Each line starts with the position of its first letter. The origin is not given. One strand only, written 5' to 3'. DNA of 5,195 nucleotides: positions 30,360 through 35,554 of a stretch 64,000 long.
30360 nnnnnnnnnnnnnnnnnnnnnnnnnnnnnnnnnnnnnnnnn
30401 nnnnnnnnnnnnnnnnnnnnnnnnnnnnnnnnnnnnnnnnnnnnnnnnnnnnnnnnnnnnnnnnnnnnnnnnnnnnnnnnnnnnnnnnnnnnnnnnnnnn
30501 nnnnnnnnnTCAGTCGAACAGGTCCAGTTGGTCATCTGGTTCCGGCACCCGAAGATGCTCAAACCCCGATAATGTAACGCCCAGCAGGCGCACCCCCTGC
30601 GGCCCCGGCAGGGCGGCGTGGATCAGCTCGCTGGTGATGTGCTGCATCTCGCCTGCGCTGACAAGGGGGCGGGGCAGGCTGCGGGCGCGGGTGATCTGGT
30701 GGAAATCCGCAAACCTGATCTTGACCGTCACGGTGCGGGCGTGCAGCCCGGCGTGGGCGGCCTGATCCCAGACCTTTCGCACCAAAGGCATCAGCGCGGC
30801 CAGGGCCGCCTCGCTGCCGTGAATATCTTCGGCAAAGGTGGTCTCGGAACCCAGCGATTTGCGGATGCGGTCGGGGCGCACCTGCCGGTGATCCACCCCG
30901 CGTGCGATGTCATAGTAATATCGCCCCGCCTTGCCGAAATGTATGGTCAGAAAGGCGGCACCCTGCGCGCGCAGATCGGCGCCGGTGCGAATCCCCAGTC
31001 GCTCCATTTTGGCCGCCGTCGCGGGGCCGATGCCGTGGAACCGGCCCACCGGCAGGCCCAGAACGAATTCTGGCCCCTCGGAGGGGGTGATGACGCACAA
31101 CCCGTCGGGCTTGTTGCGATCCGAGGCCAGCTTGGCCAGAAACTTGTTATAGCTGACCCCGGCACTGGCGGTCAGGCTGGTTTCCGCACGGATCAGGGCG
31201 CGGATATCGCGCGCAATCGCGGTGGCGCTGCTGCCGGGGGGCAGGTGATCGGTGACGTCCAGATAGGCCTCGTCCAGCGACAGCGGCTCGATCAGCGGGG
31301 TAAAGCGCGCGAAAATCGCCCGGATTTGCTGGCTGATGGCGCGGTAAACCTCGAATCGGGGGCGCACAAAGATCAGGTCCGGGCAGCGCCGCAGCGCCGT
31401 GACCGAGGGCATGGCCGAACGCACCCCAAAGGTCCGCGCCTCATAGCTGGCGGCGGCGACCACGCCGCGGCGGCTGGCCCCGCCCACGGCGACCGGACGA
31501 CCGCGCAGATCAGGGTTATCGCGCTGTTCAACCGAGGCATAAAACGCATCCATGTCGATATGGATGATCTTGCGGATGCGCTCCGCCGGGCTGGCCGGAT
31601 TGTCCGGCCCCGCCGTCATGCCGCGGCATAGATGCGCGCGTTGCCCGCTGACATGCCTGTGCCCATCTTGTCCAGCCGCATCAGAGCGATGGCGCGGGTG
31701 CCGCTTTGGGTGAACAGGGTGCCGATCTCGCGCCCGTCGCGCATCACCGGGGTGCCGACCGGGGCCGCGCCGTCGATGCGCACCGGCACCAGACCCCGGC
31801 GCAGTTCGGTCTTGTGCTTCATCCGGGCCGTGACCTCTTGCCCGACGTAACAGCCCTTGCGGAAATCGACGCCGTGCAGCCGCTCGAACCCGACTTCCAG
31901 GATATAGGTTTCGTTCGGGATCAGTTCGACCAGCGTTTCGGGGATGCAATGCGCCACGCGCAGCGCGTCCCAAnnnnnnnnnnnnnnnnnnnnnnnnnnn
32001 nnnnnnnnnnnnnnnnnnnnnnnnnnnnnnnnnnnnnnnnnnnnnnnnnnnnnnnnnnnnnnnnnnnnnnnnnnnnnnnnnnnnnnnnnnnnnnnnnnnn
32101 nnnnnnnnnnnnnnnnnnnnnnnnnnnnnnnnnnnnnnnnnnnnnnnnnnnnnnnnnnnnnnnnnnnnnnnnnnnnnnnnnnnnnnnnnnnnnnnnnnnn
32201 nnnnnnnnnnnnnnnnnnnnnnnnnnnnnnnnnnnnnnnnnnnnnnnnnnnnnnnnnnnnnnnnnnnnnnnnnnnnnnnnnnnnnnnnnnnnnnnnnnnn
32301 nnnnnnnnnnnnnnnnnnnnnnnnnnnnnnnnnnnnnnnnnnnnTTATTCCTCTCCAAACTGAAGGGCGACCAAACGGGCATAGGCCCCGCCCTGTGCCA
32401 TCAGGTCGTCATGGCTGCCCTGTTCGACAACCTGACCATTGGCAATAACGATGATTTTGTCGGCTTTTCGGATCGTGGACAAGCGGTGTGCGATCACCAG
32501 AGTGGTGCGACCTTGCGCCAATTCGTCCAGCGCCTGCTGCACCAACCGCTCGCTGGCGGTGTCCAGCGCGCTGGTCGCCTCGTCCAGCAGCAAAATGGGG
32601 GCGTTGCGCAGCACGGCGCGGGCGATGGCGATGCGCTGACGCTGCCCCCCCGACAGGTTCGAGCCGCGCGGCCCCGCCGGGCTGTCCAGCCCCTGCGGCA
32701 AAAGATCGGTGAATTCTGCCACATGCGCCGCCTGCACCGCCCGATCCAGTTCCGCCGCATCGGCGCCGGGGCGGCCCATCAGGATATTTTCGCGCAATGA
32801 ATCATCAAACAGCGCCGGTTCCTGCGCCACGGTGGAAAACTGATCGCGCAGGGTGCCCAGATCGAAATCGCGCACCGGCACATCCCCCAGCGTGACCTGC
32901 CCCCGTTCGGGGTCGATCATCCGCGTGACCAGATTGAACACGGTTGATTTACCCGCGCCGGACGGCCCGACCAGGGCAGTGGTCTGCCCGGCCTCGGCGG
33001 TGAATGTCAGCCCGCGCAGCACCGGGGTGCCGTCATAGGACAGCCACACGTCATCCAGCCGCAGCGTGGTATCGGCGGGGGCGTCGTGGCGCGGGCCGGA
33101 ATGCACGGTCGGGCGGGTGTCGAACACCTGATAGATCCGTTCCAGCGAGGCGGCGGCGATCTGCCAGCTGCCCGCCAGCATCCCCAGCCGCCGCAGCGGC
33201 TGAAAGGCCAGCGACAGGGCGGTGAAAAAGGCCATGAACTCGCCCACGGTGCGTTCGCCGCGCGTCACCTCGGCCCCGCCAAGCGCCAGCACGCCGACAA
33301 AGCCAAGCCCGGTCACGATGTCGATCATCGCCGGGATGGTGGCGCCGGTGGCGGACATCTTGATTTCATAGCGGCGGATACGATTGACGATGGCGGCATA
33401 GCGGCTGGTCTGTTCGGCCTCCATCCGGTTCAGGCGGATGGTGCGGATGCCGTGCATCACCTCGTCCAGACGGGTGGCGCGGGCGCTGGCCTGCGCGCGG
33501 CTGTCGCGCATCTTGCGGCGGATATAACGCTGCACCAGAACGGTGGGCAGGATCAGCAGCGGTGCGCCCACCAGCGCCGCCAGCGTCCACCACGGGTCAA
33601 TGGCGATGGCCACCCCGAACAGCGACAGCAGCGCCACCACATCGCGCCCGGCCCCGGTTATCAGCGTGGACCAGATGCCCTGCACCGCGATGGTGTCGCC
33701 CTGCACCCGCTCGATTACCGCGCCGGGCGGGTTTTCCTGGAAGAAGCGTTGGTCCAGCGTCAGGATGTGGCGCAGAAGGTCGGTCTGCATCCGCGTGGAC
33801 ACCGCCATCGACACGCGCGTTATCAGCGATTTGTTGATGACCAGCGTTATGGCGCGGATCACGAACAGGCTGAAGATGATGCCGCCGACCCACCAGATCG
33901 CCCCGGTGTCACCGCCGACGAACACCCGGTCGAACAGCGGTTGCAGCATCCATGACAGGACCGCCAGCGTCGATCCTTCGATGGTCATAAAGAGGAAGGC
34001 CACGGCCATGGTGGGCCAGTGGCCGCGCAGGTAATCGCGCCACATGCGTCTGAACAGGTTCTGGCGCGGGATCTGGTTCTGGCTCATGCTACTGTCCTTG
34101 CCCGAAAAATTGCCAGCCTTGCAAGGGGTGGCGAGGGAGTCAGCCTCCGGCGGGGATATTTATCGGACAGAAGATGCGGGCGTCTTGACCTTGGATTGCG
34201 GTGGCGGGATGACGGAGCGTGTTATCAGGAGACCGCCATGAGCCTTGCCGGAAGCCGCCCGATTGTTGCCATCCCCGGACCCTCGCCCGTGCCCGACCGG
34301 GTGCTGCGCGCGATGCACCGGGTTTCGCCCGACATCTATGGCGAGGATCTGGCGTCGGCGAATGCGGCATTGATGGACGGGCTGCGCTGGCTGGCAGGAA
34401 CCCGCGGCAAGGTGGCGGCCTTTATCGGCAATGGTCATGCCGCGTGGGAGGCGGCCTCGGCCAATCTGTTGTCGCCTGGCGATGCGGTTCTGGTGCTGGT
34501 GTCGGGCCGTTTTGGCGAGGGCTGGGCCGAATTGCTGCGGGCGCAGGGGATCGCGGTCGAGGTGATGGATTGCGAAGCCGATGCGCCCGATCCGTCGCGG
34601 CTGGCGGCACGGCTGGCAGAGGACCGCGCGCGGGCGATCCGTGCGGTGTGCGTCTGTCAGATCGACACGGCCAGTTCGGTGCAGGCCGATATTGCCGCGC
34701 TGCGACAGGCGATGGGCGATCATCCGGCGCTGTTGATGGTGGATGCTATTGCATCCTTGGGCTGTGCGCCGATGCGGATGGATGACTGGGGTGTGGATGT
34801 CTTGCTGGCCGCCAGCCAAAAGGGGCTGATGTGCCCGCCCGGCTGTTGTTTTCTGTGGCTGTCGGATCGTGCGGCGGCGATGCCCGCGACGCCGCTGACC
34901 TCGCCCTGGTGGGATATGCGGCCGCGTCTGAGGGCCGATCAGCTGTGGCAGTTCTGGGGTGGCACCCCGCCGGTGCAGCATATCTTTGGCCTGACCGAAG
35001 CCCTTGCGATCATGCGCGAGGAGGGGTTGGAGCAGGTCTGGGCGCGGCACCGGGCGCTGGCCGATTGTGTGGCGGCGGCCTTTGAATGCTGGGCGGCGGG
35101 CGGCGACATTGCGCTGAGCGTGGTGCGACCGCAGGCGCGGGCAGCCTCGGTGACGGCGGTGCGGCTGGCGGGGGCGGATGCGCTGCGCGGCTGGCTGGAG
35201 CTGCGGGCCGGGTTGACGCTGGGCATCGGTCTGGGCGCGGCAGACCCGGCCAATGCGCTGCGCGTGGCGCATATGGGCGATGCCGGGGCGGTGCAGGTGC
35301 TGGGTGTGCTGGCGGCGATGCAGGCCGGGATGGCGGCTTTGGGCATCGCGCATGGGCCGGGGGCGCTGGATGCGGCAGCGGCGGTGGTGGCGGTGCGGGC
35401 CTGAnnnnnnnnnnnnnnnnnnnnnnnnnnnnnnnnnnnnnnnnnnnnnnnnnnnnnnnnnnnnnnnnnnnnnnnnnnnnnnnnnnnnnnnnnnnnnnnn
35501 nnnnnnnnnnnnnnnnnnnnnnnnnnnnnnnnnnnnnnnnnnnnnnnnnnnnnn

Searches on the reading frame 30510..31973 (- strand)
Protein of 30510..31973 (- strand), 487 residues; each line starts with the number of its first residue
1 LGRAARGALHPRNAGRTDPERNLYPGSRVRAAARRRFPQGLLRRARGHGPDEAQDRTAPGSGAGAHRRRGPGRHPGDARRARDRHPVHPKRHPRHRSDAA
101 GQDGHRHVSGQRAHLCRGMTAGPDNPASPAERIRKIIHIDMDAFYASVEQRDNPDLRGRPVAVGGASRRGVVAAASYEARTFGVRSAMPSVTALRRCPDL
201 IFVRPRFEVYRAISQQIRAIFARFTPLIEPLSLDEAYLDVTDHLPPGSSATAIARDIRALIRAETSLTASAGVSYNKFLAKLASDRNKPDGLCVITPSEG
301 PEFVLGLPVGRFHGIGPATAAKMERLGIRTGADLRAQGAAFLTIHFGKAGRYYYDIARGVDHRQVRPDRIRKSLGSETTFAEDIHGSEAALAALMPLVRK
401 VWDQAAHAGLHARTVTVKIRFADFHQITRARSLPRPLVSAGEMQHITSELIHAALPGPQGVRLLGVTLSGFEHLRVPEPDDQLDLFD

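Call 10: search_protein_families(library=pfam, proteins=[window:30510-31973:-], max_evalue=0.001)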
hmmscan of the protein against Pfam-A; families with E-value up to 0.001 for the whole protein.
window:30510-31973:- (487 aa): 4 families
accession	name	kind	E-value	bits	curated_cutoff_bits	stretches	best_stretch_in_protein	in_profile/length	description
PF00817.25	IMS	-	5.6e-52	176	23.2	1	139-285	1-148/148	impB/mucB/samB family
PF11799.13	IMS_C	-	9.5e-25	87.6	20.7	1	371-485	1-109/109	impB/mucB/samB family C-terminal domain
PF11798.14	IMS_HHH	-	8.4e-05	23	24.4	1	297-328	1-32/32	IMS family HHH motif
PF21999.2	IMS_HHH_1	-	0.0006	20.7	27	0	314-361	5-53/53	DNA polymerase-iota, thumb domain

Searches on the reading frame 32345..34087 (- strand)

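Call 10: search_protein_families(library=pfam, proteins=[window:32345-34087:-], max_evalue=0.001)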
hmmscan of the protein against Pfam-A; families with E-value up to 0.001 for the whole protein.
window:32345-34087:- (580 aa): 6 families
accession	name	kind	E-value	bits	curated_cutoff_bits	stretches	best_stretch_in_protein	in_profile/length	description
PF00664.28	ABC_membrane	-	2e-37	129.8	28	1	28-298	2-274/274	ABC transporter transmembrane region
PF00005.33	ABC_tran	-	9.5e-31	107.7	25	1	357-506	1-137/137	ABC transporter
PF02463.25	SMC_N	-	2.6e-10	40.5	40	1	477-550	136-213/220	RecF/RecN/SMC N terminal domain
PF13191.12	AAA_16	-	1.4e-05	26.1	32.6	1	369-532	26-167/167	AAA ATPase domain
PF13304.12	AAA_21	-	9.3e-05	23.1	27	0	370-393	2-25/304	AAA domain, putative AbiEii toxin, Type IV TA system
PF09818.15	ABC_ATPase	-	0.00058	19.4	23.2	1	445-532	126-213/283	P-loop domain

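Call 67: search_protein_families(library=ncbifam, proteins=[window:32345-34087:-], max_evalue=1e-10)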
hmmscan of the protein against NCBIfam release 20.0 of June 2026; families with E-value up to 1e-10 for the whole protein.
window:32345-34087:- (580 aa): 167 families (the best 25 are shown)
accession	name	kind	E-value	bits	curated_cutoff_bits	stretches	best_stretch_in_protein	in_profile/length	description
TIGR02203.1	MsbA_lipidA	equivalog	1e-147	493.1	602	1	12-579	2-572/572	lipid A export permease/ATP-binding protein MsbA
TIGR02204.1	MsbA_rel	hypoth_equivalog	3.9e-125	418.7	780.4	1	17-577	10-576/576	ABC transporter, permease/ATP-binding protein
NF008381.0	PRK11176.1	equivalog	1.6e-111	373.5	867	1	4-579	5-582/582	lipid A ABC transporter ATP-binding protein/permease MsbA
TIGR00958.1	3a01208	subfamily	1.7e-104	350.6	874.6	1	8-573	145-711/711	antigen peptide transporter 2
NF010178.0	PRK13657.1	equivalog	9.2e-99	331.5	733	1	70-577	63-571/588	glucan ABC transporter ATP-binding protein/ permease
NF045513.1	HepA_fam_ABC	equivalog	1.4e-97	327.6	725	1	61-574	91-607/610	heterocyst formation ABC transporter subunit HepA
NF052233.1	CphA_assoc_ABC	equivalog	1.3e-96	324.7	880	1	12-576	172-743/766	cyanophycin metabolism-associated ABC transporter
TIGR01846.1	type_I_sec_HlyB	subfamily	6.2e-94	315.6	725.55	1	39-576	152-692/694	type I secretion system permease/ATPase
TIGR03796.1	NHLM_micro_ABC1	equivalog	2.7e-90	303.6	853.3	1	27-573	152-709/710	NHLP family bacteriocin export ABC transporter peptidase/permease/ATPase subunit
TIGR03375.1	type_I_sec_LssB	subfamily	2e-85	287.5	693.1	1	51-565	175-691/696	type I secretion system permease/ATPase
TIGR02857.1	CydD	equivalog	1e-84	285.5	435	1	27-547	5-528/529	thiol reductant ABC exporter subunit CydD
TIGR03797.1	NHLM_micro_ABC2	equivalog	1e-80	272.1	709.4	1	29-576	139-685/686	NHLP bacteriocin export ABC transporter permease/ATPase subunit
NF008055.0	PRK10789.1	equivalog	7.7e-73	245.9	845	1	12-574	11-569/590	SmdA family multidrug ABC transporter permease/ATP-binding protein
TIGR01192.1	chvA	subfamily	2.4e-72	244.4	585.4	1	100-573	91-567/585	glucan export ABC transporter ATP-binding protein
NF008364.0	PRK11160.1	equivalog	4.1e-71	240.3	630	1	99-573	94-572/575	heme ABC transporter ATP-binding protein/permease CydC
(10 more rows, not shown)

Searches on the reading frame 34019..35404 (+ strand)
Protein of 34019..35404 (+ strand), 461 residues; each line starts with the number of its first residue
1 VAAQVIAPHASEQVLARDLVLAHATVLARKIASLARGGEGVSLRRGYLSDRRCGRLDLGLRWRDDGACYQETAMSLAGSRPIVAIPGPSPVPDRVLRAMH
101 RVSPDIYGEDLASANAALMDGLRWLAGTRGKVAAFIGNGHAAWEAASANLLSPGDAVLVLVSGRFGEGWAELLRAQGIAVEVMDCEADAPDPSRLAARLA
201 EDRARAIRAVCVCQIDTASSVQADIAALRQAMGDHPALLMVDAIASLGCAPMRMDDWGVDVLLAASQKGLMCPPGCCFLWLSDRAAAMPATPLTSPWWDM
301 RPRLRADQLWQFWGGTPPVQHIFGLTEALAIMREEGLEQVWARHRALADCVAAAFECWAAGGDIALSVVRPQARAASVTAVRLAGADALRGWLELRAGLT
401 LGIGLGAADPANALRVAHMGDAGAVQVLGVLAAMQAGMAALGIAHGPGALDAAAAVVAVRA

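Call 10: search_protein_families(library=pfam, proteins=[window:34019-35404:+], max_evalue=0.001)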
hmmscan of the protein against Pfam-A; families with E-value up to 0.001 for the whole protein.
window:34019-35404:+ (461 aa): 1 family
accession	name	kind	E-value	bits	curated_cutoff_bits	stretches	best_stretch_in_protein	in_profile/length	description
PF00266.25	Aminotran_5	-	4.5e-22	79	21.5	1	87-387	7-320/371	Aminotransferase class-V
